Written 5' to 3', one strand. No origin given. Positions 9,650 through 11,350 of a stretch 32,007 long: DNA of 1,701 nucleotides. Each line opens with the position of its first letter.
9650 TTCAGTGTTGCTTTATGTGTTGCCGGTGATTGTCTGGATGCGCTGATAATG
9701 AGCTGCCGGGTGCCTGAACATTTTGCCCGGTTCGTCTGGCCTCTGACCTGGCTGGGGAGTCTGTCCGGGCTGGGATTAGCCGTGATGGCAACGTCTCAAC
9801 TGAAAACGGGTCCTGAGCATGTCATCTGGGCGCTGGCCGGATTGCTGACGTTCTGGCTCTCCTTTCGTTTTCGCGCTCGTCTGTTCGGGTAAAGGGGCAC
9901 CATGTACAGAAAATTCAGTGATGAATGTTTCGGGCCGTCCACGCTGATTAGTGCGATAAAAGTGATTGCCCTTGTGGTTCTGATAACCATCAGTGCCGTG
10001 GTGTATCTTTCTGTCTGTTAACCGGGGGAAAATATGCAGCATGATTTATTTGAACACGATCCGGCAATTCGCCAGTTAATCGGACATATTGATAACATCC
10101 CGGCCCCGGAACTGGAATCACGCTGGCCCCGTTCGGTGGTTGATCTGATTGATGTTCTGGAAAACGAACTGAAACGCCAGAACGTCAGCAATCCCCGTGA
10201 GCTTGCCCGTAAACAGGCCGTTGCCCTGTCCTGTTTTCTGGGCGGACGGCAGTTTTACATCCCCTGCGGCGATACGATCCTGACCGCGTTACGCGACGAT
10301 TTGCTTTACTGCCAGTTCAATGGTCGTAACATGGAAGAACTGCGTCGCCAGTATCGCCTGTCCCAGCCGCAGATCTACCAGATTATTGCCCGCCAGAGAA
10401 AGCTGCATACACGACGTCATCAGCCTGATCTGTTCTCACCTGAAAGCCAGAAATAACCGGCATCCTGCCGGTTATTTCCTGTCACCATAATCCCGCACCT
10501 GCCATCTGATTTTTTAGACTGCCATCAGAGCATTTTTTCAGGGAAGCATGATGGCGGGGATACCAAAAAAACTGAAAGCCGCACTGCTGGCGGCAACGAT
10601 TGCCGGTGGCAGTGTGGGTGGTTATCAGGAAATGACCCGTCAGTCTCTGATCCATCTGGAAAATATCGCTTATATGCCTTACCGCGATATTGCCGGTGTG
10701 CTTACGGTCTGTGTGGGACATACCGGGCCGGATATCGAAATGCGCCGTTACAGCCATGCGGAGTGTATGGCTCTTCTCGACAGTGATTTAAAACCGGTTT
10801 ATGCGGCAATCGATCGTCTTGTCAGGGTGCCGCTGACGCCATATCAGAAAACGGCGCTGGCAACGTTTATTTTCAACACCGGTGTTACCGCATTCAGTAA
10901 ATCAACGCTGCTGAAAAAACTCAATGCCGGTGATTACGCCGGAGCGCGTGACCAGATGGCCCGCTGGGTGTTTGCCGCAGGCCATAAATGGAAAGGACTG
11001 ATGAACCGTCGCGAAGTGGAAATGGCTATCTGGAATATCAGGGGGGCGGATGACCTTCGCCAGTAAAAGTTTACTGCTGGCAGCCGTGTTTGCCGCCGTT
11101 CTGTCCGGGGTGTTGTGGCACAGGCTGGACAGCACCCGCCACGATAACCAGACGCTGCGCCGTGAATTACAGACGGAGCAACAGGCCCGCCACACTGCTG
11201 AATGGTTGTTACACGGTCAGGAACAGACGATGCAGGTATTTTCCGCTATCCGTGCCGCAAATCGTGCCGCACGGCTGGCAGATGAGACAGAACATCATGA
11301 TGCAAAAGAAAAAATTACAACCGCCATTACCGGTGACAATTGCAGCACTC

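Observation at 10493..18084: Same 9-mer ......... upstream of both lys and I: candidate C-activator late-promoter element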

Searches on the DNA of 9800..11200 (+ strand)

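Call 5: search_dna_similar(query=window:9800-11200:+, collection=phages, mode=distant, max_rows=25)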
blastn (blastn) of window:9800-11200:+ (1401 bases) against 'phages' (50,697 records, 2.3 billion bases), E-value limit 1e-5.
Records with a match: 18; places in all: 18; records where one place covers at least 80% of the query: 13.
Best place of each record, by identity: >=99% 3; 95-99% 12; 60-80% 3.
By first word of the organism name: Escherichia 8; Yersinia 5; Shigella 2; Salmonella 2; Providencia 1.
By host as written in the record: - 4; Yersinia pestis EV76-CN 4; Escherichia coli 3; Shigella flexneri serotype 4a 2; Salmonella enterica subsp. enterica serovar Brandenburg 2; Escherichia sp. 1; Escherichia coli C 1; Yersinia pestis 1.
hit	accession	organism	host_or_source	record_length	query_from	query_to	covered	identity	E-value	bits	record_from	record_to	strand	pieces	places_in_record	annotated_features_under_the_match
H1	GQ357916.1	Escherichia phage D108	Escherichia coli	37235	1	1401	100%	98.6%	0e+0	2437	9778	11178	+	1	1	lys: Lys | C: late gene transcriptional activator | 23: conserved hypothetical protein | 20: conserved hypothetical protein | 19: conserved hypothetical protein | and 1 other names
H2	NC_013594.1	Escherichia phage D108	Escherichia coli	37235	1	1401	100%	98.6%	0e+0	2437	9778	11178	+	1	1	lys: endolysin | C: late transcriptional activator | 23: Rz-like spanin | 20: hypothetical protein | 19: hypothetical protein | and 1 other names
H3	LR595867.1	Escherichia virus Mu_3F6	-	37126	1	1401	100%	98.5%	0e+0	2433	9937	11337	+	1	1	Phage lysin (EC | putative transcription regulator | Phage outer membrane lytic protein Rz | Phage protein | hypothetical protein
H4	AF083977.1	Escherichia phage Mu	Escherichia sp.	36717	1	1401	100%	98.5%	0e+0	2433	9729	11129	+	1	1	SAR endolysin | transcription regulator C | i-spanin | transmembrane domain-containing protein (x2) | promoter | and 2 other names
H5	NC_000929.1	Escherichia phage Mu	Escherichia coli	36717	1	1401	100%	98.5%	0e+0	2433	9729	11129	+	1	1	endolysin | late transcriptional activator | Rz-like spanin | hypothetical protein (x2)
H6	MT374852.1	Yersinia phage vB_YpM_3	Yersinia pestis EV76-CN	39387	100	1401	93%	99.2%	0e+0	2299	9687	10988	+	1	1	rrrD: lysozyme | hypothetical protein (x4)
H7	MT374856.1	Yersinia phage vB_YpM_23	Yersinia pestis EV76-CN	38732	100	1401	93%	99.2%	0e+0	2299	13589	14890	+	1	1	rrrD: lysozyme | hypothetical protein (x4)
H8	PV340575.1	Escherichia phage PhiR68_1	Escherichia coli C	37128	104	1401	93%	99.4%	0e+0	2305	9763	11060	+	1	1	lysozyme R | hypothetical protein (x3) | endopeptidase Rz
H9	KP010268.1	Shigella phage SfMu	Shigella flexneri serotype 4a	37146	104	1401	93%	99.0%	0e+0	2283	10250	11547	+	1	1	lysozyme | regulator of late transcription | putative Rz | hypothetical protein (x2)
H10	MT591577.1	Yersinia phage vB_YpM_Tongde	Yersinia pestis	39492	104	1401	93%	99.0%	0e+0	2283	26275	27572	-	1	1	rrrD: lysozyme | hypothetical protein (x3)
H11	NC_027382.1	Shigella phage SfMu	Shigella flexneri serotype 4a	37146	104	1401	93%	99.0%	0e+0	2283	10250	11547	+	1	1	endolysin | late transcriptional activator | Rz-like spanin | hypothetical protein (x2)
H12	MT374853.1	Yersinia phage vB_YpM_5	Yersinia pestis EV76-CN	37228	100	1401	93%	98.5%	0e+0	2263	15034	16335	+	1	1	rrrD: lysozyme | hypothetical protein (x3)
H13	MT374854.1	Yersinia phage vB_YpM_6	Yersinia pestis EV76-CN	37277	100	1401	93%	98.5%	0e+0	2263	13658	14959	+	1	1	rrrD: lysozyme | hypothetical protein (x3)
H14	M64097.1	Escherichia phage Mu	-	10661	1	935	67%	98.3%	0e+0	1615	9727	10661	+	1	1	C: CDS | putative; label: E-64 | putative; label: F-60 | E19: CDS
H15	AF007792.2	Escherichia phage Mu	-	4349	572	1401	59%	98.2%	0e+0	1430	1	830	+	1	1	record has no annotation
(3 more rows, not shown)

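Call 6: get_annotated_region(hit=H4, flank=500)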
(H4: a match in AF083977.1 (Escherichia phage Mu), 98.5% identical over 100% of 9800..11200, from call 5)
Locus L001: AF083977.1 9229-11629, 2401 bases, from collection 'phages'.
description: Escherichia phage Mu, complete genome.
organism: Escherichia phage Mu (NCBI taxid 2681603)
taxonomy: Viruses; Duplodnaviria; Heunggongvirae; Uroviricota; Caudoviricetes; Muvirus; Muvirus mu
host: Escherichia sp.; source: -; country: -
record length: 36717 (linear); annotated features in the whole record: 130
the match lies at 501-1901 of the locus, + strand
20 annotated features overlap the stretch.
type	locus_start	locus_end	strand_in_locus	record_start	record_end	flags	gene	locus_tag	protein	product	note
regulatory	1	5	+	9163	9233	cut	-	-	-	promoter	middle promoter, activated by Mor, PMID 8602357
regulatory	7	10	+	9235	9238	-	-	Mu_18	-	ribosome_binding_site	-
CDS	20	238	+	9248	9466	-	-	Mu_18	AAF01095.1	hypothetical protein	also known as E18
regulatory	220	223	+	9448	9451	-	-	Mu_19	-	ribosome_binding_site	-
CDS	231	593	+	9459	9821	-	-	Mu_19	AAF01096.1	transmembrane domain-containing protein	also known as E19; N-in C-in, 4 transmembrane domain protein predicted by Phobius and TMHMM; transmembrane ...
regulatory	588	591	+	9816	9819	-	-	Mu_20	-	ribosome_binding_site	-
CDS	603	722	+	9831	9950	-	-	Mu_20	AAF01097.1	transmembrane domain-containing protein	N-in C-out, 1 transmembrane domain predicted by Phobius and TMHMM; transmembrane domain-containing protein gp20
regulatory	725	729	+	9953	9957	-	-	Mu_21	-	ribosome_binding_site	-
CDS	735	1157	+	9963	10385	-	-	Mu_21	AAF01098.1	transcription regulator C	C late protein transcriptional activator; contains InterPro domain IPR014875 for the Mor transcription activator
regulatory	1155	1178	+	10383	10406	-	-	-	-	terminator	predicted by TransTermHP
regulatory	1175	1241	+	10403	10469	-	-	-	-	promoter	Late promoter activated by C, PMID 2522923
regulatory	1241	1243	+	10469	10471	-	-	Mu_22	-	ribosome_binding_site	-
CDS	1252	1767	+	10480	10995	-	-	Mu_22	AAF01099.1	SAR endolysin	gp22 was previously known as Lys; catalytic residues E37, D46, T52;N-terminal signal-arrest-release domain; see ...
regulatory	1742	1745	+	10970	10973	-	-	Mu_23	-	ribosome_binding_site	-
CDS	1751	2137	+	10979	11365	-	-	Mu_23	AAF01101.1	i-spanin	inner membrane spanin subunit; 1 transmembrane domain N-in C-out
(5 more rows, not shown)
